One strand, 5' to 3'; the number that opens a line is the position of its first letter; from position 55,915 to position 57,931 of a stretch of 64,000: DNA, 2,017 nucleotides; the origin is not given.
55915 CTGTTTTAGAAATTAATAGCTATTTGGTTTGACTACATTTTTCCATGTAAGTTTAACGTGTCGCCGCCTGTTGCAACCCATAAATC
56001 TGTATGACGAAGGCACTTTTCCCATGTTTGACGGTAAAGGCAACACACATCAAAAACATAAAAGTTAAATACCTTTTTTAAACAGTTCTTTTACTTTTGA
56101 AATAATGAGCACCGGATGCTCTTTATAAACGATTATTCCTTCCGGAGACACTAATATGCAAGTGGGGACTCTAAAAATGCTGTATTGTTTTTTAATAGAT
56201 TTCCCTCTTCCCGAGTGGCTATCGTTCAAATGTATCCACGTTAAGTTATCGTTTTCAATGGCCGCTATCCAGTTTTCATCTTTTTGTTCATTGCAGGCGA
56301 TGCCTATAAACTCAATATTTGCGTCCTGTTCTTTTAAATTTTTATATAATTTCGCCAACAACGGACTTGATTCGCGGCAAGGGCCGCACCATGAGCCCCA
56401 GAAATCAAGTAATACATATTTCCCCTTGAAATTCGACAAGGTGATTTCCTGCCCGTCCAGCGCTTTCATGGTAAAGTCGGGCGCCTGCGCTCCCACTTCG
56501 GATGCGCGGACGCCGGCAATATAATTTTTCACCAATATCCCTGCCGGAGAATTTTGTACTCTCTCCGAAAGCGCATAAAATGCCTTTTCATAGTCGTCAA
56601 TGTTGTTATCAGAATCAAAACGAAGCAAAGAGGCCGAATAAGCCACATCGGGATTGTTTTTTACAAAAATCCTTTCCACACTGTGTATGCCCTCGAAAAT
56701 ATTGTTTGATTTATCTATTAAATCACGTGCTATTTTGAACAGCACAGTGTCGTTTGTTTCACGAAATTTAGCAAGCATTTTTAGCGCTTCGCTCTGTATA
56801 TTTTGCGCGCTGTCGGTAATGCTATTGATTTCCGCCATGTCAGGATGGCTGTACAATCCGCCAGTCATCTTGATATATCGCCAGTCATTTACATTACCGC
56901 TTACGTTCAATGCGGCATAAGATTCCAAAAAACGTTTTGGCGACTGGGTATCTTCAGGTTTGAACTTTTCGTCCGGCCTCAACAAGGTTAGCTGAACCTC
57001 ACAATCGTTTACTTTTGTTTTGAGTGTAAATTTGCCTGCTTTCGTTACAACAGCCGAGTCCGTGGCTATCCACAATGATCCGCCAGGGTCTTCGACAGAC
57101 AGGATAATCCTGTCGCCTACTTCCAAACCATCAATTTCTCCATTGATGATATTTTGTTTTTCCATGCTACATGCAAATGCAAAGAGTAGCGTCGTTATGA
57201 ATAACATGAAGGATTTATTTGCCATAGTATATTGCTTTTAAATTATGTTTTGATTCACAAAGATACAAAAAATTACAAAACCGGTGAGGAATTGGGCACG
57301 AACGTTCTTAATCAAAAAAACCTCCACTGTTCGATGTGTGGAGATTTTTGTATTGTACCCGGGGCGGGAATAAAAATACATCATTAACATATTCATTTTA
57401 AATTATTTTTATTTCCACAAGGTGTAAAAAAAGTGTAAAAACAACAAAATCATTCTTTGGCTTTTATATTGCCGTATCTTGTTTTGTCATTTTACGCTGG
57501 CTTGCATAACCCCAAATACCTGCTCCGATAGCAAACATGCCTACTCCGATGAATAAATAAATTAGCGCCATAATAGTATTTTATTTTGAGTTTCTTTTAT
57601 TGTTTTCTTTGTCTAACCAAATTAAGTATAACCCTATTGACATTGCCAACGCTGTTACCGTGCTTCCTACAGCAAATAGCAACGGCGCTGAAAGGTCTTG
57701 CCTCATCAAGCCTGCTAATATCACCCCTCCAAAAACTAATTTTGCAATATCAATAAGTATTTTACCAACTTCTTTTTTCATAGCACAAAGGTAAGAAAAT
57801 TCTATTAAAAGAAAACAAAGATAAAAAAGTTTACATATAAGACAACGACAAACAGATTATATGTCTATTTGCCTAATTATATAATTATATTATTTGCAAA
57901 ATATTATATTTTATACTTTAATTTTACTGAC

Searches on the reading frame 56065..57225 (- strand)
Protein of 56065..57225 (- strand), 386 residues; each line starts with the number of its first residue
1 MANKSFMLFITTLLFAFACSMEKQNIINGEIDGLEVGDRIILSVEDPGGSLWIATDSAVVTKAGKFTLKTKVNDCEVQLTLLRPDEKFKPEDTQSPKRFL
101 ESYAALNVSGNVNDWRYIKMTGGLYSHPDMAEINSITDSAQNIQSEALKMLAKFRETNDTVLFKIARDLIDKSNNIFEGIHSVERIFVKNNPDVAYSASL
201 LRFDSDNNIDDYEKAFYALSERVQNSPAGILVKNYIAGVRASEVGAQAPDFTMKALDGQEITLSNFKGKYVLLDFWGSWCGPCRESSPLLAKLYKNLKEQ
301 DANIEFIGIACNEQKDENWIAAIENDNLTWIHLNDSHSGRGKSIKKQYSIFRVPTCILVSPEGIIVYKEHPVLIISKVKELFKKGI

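Call 6: search_protein_families(library=pfam, proteins=[window:56065-57225:-], max_evalue=1)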
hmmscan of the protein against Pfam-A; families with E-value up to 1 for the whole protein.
window:56065-57225:- (386 aa): 10 families
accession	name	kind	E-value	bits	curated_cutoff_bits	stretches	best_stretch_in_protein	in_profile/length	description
PF00578.27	AhpC-TSA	-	2.8e-20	73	26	1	244-367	1-123/124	AhpC/TSA family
PF08534.16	Redoxin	-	5.5e-19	68.9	26.6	1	244-374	2-137/148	Redoxin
PF13905.12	Thioredoxin_8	-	3.9e-18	66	27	1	268-364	1-93/94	Thioredoxin-like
PF00085.26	Thioredoxin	-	7.2e-09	36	23.5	1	268-317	18-64/103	Thioredoxin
PF14289.11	DUF4369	-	1.2e-05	26.2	25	1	27-95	3-60/91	Domain of unknown function (DUF4369)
PF13098.12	Thioredoxin_2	-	2.3e-05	25.1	27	1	267-362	4-85/104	Thioredoxin-like domain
PF00255.25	GSHPx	-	0.00023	21.1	27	1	250-314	3-64/108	Glutathione peroxidase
PF02630.20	SCO1-SenC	-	0.019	15.4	22.8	1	250-317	3-71/134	SCO1/SenC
PF01394.26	Clathrin_propel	-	0.17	12.6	21.3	0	350-368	6-24/37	Clathrin propeller repeat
PF10589.14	NADH_4Fe-4S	-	0.27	11.6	23.5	1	279-303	17-41/85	NADH-ubiquinone oxidoreductase-F iron-sulfur binding region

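Call 60: find_encoding_contigs(protein=window:56065-57225:-, flank=10000, max_places=6)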
Protein window:56065-57225:- (386 aa): no gene with exactly this product is on record in the collection.

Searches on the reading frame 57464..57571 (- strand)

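Call 6: search_protein_families(library=pfam, proteins=[window:57464-57571:-], max_evalue=1)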
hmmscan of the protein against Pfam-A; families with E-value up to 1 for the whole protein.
window:57464-57571:- (35 aa): 1 family
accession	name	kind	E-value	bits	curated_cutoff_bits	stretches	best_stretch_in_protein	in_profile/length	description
PF02656.20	DUF202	-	0.2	12.6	23.4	1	2-27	42-67/68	Domain of unknown function (DUF202)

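Call 7: search_protein_families(library=phrogs, proteins=[window:57464-57571:-], max_evalue=0.01)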
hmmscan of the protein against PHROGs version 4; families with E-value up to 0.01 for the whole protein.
window:57464-57571:- (35 aa): 0 families

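Call 8: search_protein_families(library=ncbifam, proteins=[window:57464-57571:-], max_evalue=0.01)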
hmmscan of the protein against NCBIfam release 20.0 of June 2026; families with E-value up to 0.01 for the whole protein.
window:57464-57571:- (35 aa): 0 families

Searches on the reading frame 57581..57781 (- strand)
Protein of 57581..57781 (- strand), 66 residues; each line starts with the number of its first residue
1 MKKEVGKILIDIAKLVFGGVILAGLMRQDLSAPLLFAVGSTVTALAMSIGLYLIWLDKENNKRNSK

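Call 6: search_protein_families(library=pfam, proteins=[window:57581-57781:-], max_evalue=1)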
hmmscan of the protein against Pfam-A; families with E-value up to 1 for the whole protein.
window:57581-57781:- (66 aa): 1 family
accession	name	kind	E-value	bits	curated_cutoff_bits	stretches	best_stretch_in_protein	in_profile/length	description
PF20482.3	DUF6722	-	2.1e-11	44.4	27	1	5-53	1-49/49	Family of unknown function (DUF6722)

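Call 7: search_protein_families(library=phrogs, proteins=[window:57581-57781:-], max_evalue=0.01)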
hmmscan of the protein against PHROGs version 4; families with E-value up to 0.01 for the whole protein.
window:57581-57781:- (66 aa): 0 families

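Call 8: search_protein_families(library=ncbifam, proteins=[window:57581-57781:-], max_evalue=0.01)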
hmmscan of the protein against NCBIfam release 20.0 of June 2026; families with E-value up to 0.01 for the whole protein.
window:57581-57781:- (66 aa): 0 families
